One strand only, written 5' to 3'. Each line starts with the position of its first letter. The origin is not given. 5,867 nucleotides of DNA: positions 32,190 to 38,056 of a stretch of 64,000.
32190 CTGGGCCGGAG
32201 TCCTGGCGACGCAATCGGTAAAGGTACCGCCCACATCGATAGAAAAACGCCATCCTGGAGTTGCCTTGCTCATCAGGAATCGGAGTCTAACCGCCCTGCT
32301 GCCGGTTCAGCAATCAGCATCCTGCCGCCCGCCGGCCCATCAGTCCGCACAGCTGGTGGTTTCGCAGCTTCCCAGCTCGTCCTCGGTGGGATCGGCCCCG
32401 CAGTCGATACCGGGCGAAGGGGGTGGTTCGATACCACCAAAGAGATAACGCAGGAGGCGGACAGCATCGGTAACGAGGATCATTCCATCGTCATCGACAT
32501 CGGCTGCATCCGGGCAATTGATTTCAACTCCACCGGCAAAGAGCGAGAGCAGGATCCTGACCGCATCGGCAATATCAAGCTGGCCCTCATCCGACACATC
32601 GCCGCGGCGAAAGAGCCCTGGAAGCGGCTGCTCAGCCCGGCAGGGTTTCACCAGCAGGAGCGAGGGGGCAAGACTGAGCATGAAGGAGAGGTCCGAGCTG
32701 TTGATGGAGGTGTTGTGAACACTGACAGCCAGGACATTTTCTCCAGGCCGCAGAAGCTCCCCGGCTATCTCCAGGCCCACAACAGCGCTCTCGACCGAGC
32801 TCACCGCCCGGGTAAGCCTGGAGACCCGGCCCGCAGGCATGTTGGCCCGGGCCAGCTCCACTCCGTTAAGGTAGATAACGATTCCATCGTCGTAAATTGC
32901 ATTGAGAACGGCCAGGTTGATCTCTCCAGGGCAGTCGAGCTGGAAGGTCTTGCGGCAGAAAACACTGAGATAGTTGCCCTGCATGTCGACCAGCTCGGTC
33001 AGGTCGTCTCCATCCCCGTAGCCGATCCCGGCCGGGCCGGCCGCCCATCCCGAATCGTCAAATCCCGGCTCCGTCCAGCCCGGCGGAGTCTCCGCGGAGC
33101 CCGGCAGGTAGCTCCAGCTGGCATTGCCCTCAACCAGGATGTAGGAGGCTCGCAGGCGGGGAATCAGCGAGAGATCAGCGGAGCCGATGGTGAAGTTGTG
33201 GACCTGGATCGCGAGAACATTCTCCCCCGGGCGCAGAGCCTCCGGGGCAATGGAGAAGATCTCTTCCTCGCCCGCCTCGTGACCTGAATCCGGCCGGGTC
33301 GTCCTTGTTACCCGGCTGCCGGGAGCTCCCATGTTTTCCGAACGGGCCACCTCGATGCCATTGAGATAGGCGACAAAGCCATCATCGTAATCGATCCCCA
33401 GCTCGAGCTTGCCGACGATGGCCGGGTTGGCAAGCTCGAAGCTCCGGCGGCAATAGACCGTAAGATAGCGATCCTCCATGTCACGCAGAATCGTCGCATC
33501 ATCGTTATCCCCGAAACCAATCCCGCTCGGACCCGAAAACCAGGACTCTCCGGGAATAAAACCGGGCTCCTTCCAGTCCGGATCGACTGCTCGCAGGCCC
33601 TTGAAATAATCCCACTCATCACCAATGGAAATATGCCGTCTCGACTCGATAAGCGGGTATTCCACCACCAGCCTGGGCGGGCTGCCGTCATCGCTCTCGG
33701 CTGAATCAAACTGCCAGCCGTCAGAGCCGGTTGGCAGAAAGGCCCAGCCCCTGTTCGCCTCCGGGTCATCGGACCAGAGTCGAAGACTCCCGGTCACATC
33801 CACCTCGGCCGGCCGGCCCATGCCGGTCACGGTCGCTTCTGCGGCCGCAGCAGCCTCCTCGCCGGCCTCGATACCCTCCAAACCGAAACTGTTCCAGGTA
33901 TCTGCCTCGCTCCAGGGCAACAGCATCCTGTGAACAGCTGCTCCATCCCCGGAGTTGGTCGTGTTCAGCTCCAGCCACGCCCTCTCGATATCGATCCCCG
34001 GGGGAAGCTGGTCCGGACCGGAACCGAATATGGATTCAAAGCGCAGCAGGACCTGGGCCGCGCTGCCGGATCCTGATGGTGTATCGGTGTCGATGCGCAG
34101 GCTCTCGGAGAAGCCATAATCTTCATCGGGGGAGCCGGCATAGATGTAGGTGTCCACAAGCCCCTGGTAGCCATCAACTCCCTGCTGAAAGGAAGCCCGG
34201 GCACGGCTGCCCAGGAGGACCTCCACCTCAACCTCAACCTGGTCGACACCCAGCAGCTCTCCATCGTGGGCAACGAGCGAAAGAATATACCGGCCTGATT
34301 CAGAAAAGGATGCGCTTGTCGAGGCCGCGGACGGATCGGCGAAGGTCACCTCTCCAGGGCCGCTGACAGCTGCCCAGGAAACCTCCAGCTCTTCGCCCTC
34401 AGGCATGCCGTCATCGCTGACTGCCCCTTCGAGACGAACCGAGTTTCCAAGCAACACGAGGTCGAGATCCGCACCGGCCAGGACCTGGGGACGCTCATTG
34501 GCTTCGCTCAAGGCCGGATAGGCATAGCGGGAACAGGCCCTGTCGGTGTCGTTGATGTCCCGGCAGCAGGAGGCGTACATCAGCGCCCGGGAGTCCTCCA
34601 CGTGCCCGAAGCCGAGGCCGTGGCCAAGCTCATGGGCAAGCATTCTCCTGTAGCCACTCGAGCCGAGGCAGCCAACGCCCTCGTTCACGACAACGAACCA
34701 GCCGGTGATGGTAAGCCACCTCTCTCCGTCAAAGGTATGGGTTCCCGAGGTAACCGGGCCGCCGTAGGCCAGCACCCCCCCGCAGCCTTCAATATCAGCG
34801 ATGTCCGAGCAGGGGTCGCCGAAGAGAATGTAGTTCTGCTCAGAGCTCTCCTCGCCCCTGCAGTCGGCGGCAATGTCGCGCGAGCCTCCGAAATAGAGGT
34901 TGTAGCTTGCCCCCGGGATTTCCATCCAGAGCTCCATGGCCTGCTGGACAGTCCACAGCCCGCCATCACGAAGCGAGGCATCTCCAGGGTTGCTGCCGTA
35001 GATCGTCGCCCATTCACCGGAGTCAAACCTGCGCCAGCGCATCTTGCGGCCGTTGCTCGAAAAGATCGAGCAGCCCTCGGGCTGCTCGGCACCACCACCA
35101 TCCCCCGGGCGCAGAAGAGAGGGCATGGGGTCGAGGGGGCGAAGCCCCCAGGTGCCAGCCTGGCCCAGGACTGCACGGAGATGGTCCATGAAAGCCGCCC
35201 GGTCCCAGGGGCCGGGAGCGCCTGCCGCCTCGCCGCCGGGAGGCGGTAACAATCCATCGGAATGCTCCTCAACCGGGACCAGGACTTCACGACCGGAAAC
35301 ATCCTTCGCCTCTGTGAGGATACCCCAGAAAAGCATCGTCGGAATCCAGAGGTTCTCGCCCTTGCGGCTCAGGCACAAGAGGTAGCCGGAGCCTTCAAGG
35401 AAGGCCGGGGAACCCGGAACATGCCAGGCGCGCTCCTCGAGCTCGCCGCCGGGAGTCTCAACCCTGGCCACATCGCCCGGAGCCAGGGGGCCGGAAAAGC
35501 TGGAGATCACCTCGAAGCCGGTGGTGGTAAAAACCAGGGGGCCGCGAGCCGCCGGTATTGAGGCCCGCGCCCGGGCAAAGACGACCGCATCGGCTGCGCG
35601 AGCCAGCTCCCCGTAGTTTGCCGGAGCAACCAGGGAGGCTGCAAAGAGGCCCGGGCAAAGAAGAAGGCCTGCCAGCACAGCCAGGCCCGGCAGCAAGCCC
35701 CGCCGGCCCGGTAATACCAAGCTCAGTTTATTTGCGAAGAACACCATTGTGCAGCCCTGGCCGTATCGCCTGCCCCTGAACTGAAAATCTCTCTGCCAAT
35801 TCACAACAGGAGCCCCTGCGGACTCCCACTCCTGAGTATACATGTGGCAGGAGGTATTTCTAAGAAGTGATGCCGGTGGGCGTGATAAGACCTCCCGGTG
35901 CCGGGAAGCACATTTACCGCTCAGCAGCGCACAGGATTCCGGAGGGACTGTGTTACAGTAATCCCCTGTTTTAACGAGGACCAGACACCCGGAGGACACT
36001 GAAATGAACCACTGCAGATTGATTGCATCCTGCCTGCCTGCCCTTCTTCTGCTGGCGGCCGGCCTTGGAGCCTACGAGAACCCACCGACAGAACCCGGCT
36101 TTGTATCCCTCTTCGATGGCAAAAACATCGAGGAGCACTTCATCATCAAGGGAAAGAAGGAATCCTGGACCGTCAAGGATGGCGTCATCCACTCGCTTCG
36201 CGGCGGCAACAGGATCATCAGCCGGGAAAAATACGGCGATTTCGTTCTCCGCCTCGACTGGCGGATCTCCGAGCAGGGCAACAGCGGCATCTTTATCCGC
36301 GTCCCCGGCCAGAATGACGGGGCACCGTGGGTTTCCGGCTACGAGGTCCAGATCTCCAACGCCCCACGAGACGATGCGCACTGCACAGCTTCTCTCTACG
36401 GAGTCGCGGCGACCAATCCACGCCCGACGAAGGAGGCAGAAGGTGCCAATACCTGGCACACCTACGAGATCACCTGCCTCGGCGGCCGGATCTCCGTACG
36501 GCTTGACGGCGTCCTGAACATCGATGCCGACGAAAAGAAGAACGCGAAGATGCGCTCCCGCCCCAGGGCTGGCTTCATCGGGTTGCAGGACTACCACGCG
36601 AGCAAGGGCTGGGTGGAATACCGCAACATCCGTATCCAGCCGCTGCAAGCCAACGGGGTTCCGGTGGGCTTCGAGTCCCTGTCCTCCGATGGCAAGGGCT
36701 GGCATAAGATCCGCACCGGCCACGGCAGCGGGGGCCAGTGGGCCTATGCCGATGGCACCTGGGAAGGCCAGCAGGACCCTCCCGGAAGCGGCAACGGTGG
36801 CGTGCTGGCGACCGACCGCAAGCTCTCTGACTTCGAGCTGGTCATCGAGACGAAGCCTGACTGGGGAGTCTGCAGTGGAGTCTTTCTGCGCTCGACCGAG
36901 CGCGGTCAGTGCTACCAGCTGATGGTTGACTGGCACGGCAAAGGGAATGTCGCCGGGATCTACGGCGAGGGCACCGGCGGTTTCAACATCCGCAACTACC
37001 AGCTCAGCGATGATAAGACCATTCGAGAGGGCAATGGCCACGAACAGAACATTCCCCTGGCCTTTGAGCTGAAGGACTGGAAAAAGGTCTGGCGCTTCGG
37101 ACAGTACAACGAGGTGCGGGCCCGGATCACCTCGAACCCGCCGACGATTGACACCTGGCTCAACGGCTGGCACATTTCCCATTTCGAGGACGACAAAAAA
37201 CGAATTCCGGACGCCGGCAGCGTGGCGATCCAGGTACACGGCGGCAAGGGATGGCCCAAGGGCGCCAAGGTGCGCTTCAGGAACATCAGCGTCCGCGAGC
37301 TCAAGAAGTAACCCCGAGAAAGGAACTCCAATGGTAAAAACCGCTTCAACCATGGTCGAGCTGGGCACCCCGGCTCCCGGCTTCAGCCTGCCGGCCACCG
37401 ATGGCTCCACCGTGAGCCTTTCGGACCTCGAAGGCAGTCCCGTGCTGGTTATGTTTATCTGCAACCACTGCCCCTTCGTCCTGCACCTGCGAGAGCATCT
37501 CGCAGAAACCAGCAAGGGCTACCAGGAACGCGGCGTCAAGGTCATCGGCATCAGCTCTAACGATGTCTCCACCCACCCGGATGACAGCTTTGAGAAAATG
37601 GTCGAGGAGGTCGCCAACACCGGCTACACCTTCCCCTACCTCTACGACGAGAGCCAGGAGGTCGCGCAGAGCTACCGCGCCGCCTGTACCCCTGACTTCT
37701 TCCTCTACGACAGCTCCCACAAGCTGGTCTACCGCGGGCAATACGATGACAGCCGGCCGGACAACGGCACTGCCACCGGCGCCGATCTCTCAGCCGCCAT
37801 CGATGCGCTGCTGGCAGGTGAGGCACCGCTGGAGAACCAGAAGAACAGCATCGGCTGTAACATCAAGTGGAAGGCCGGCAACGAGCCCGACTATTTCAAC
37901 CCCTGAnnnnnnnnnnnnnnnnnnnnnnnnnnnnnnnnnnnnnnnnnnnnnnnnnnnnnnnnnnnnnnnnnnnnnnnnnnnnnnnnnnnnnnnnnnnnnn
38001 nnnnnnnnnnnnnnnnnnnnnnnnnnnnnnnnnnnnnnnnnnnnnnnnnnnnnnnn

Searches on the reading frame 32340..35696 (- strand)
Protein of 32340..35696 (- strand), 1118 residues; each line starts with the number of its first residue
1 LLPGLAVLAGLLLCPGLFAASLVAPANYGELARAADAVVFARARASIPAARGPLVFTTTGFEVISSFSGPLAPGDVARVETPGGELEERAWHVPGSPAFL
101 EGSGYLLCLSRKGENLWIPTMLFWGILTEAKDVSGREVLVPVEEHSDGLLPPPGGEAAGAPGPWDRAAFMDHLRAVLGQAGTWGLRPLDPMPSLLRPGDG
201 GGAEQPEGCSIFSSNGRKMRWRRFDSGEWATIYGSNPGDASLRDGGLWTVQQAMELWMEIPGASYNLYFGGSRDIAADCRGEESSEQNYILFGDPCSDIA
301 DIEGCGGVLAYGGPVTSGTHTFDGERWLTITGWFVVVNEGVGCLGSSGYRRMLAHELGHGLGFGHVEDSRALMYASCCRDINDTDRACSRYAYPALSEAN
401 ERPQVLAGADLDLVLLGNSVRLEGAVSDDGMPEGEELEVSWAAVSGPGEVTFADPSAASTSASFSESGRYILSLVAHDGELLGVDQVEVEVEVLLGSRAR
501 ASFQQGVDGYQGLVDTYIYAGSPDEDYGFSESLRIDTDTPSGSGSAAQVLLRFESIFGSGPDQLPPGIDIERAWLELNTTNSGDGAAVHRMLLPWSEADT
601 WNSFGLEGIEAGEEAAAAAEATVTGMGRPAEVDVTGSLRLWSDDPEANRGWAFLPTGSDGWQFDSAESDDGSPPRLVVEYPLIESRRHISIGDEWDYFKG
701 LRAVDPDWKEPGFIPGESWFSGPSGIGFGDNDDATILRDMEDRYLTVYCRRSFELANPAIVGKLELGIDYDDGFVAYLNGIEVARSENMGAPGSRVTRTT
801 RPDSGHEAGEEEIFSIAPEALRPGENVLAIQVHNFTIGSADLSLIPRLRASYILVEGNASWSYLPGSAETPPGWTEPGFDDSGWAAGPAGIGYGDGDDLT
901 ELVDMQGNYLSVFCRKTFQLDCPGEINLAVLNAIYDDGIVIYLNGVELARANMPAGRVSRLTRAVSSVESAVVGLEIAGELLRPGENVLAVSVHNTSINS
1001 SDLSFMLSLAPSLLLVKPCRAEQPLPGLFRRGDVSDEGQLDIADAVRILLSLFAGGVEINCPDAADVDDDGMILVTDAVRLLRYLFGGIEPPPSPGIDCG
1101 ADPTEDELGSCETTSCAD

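Call 42: search_protein_families(library=pfam, proteins=[window:32340-35696:-])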
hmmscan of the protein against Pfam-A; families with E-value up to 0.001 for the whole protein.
window:32340-35696:- (1118 aa): 2 families
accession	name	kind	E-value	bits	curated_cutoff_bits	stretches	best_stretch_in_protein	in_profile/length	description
PF22352.2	K319L-like_PKD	-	5.5e-08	33.1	27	1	407-491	1-84/84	K319L-like, PKD domain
PF00413.30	Peptidase_M10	-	4.9e-06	27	24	1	296-376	61-135/159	Matrixin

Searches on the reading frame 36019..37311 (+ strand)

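Call 43: search_protein_families(library=pfam, proteins=[window:36019-37311:+])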
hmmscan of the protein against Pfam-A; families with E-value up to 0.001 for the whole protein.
window:36019-37311:+ (430 aa): 1 family
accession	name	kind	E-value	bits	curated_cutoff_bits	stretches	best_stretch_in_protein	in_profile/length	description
PF06439.18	3keto-disac_hyd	-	1.2e-60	205.3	26.8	2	27-207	1-187/187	3-keto-disaccharide hydrolase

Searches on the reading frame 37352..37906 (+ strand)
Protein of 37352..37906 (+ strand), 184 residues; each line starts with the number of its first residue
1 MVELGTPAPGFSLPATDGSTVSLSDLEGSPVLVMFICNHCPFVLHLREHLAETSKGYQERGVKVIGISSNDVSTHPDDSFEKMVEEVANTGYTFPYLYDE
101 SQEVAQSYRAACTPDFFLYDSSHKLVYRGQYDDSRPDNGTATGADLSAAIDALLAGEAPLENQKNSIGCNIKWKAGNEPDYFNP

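Call 43: search_protein_families(library=pfam, proteins=[window:37352-37906:+])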
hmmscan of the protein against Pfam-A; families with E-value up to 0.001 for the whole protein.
window:37352-37906:+ (184 aa): 5 families
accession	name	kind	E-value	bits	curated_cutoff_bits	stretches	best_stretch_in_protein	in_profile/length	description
PF00578.27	AhpC-TSA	-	1.2e-22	80.6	26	1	5-127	2-123/124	AhpC/TSA family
PF08534.16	Redoxin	-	4.9e-20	72.3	26.6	1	5-136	3-139/148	Redoxin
PF13098.12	Thioredoxin_2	-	4.4e-06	27.4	27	1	27-132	4-96/104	Thioredoxin-like domain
PF13905.12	Thioredoxin_8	-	7e-06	26.7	27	1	29-124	2-93/94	Thioredoxin-like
PF00255.25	GSHPx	-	0.00052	20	27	1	14-93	7-84/108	Glutathione peroxidase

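Call 55: search_protein_families(library=pfam, proteins=[window:37352-37906:+])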
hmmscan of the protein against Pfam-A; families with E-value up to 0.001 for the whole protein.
window:37352-37906:+ (184 aa): 5 families
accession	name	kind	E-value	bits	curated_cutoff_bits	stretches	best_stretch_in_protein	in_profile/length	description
PF00578.27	AhpC-TSA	-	1.2e-22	80.6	26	1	5-127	2-123/124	AhpC/TSA family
PF08534.16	Redoxin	-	4.9e-20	72.3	26.6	1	5-136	3-139/148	Redoxin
PF13098.12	Thioredoxin_2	-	4.4e-06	27.4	27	1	27-132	4-96/104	Thioredoxin-like domain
PF13905.12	Thioredoxin_8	-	7e-06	26.7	27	1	29-124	2-93/94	Thioredoxin-like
PF00255.25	GSHPx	-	0.00052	20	27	1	14-93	7-84/108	Glutathione peroxidase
